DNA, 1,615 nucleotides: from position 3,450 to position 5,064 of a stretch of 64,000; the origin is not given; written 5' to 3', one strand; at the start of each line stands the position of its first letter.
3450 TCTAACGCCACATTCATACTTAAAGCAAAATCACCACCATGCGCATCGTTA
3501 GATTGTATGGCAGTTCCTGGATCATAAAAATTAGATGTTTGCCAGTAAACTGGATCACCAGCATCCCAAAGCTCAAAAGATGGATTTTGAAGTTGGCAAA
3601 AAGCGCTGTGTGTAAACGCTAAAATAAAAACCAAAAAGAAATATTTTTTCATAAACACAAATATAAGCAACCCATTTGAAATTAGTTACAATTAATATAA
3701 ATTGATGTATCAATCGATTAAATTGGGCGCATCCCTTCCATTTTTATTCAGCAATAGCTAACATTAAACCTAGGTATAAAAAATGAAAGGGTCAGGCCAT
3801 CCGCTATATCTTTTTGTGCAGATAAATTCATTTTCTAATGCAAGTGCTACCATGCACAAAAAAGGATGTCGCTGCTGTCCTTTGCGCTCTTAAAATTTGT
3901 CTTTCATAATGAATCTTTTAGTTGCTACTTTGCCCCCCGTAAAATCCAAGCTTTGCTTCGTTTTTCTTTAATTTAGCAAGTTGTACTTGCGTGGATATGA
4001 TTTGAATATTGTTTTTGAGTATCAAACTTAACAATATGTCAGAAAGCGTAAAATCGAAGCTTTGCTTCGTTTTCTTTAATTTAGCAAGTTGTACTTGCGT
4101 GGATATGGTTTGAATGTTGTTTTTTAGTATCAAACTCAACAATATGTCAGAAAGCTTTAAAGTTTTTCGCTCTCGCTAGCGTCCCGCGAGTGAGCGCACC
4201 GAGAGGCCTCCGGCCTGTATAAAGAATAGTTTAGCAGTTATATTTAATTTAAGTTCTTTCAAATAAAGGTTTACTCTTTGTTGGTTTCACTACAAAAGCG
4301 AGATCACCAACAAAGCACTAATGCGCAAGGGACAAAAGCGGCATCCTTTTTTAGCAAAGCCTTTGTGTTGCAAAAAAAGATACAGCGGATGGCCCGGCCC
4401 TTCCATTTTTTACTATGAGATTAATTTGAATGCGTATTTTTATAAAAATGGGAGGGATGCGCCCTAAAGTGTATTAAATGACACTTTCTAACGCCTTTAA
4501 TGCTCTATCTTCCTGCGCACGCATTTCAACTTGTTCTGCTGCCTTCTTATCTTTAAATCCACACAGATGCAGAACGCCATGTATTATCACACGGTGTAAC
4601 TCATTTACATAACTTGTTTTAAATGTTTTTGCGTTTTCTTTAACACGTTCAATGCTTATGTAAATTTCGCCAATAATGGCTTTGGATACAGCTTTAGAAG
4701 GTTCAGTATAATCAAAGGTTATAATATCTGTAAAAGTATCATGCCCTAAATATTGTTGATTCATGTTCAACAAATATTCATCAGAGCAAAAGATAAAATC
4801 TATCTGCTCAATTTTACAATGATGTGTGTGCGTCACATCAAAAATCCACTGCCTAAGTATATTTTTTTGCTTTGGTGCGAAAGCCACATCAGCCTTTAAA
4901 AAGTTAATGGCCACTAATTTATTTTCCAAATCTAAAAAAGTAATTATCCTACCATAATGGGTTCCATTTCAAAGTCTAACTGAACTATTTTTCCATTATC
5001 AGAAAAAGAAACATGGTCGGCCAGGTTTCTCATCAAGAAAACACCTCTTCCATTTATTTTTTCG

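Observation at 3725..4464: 740-bp ORF-free element bounded by block-wise inverted repeats between ybeY and a T9SS cargo gene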

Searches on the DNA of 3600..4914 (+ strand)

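Call 5: search_rna_families(source=window, start=3600, end=4600, threshold=evalue, max_evalue=10, show_alignments=3)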
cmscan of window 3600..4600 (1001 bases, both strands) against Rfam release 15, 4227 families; matches with E-value up to 10: 4.
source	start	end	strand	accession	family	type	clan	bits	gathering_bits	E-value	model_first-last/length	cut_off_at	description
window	3786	3892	-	RF01705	Flavo-1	Gene; sRNA;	-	48.1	42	4.2e-09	1-76/76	no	Flavo-1 RNA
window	4320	4403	+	RF01705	Flavo-1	Gene; sRNA;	-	45.6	42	2.1e-08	1-76/76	no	Flavo-1 RNA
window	4011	4094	+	RF02621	BSnc120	Gene; sRNA;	-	14.3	114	8.8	1-88/88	no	Brucella sRNA 120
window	3991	4047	-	RF02956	DUF2693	Gene; sRNA;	-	13.5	81.3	7.3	1-165/165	no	DUF2693 RNA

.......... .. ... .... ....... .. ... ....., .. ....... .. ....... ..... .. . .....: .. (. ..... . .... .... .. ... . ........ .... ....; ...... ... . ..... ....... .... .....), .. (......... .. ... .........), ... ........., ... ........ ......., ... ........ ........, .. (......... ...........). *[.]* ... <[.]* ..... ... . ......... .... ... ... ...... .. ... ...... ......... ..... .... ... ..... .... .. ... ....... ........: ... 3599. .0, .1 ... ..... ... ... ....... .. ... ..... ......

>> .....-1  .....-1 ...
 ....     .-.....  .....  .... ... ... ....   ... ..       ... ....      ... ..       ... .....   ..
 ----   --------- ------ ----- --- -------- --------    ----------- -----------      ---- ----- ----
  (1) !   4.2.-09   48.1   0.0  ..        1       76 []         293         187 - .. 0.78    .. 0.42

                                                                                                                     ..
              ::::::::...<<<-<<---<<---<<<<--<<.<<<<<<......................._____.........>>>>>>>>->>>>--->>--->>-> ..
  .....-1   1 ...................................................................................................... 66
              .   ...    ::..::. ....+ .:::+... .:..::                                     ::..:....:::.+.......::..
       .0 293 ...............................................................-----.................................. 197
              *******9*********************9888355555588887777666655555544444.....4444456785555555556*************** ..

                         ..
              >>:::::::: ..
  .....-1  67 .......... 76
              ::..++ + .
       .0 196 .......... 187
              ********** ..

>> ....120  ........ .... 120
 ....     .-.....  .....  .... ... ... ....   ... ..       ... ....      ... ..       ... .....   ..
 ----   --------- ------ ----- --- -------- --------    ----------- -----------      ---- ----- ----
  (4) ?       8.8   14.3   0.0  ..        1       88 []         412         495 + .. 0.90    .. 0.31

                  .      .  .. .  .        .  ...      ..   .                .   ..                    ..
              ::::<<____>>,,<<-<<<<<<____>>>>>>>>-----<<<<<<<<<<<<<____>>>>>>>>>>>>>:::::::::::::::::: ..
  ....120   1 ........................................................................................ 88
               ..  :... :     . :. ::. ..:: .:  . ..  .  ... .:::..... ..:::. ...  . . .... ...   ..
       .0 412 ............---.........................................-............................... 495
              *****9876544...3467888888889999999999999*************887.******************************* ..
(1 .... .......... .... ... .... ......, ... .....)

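Call 38: search_dna_similar(query=window:4318-4466:+, collection=plasmids, mode=distant, max_evalue=0.01, max_rows=30)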
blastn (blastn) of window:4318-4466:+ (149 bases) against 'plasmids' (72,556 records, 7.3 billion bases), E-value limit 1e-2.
No match.

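Call 39: search_dna_similar(query=window:3720-4470:+, collection=phages, mode=distant, max_evalue=0.01, max_rows=20)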
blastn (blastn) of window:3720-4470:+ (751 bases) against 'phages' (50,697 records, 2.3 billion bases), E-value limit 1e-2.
No match.

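Call 75: search_with_rna_model(model_id=R1, sources=[L161, L162, L163, L164, L165], max_evalue=1, filters=off)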
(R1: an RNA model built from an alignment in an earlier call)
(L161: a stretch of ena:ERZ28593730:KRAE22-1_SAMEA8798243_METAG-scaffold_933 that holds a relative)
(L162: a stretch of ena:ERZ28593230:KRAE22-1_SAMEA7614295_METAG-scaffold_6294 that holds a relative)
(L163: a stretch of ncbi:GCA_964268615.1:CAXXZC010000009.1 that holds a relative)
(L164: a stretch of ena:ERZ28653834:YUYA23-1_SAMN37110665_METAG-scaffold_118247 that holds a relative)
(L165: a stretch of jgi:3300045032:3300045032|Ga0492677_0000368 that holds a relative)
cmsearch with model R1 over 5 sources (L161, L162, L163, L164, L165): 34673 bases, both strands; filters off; matches with E-value up to 1: 7.
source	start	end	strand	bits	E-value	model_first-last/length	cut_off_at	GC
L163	7727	7894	+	44.2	9.8e-09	1-93/93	no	0.4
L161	4451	4630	-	29.1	3.6e-05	1-93/93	no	0.44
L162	4451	4630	-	29.1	3.6e-05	1-93/93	no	0.44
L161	4920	5030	+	28.7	4.5e-05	1-93/93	no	0.51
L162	4920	5030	+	28.7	4.5e-05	1-93/93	no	0.51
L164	1610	1742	-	21.5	0.0023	1-93/93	no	0.43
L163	4448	4580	-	21.2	0.0027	1-93/93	no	0.43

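Call 86: search_with_rna_model(model_id=R1, sources=[L166, L167, L168, L169, L170, L171], max_evalue=1, filters=off)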
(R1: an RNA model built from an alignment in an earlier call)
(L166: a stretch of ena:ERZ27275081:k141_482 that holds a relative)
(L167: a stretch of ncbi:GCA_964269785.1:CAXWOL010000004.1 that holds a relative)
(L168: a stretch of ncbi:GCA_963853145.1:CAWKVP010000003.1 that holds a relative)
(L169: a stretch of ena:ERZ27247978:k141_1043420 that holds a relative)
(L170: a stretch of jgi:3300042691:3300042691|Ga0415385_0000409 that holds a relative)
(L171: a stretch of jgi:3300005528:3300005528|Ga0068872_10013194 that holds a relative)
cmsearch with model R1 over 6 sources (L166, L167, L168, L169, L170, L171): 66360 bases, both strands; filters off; matches with E-value up to 1: 2.
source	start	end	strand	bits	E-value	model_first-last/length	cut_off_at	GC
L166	6795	6974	+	46.3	6.1e-09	1-93/93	no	0.41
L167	6795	6974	+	46.3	6.1e-09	1-93/93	no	0.41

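Call 87: search_rna_families(sources=[L163, L161, L165, L167, L168, L169], threshold=evalue, max_evalue=0.1)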
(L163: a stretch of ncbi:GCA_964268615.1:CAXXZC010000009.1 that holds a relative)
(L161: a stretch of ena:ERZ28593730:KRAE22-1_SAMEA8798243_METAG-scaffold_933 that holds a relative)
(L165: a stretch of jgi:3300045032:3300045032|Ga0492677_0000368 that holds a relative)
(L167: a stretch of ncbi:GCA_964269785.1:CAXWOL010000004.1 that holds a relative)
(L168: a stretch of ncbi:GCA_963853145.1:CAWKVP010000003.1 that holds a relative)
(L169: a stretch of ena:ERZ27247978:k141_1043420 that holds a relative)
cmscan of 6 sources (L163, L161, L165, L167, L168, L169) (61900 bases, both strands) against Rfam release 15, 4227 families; matches with E-value up to 0.1: 5.
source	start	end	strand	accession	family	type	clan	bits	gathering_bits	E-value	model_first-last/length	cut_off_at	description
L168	3224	3591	+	RF00023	tmRNA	Gene;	CL00001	155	47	4e-61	1-374/374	no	transfer-messenger RNA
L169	10881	10968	+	RF00005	tRNA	Gene; tRNA;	CL00001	54.7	29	4.9e-09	1-71/71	no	tRNA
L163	7722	7830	+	RF01705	Flavo-1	Gene; sRNA;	-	50.5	42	5.6e-08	1-76/76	no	Flavo-1 RNA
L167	6790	6921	+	RF01705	Flavo-1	Gene; sRNA;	-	39.2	42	7.3e-05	1-76/76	no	Flavo-1 RNA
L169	10925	10968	-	RF04351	Plastid-psbl-rps4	Cis-reg;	-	31.9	68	0.0086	1-53/53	no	Plastid-psbl-rps4 3UTR RNA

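Call 96: search_with_rna_model(model_id=R1, sources=[L172], max_evalue=1, filters=off)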
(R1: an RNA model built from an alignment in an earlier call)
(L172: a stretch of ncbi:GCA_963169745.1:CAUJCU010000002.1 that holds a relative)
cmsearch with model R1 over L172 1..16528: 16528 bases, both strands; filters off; matches with E-value up to 1: 0.
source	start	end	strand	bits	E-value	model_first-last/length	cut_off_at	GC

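Call 108: search_with_rna_model(model_id=R1, sources=[L173], max_evalue=1, filters=off)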
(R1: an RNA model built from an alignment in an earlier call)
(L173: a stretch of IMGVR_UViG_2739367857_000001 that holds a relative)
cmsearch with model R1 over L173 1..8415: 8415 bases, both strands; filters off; matches with E-value up to 1: 0.
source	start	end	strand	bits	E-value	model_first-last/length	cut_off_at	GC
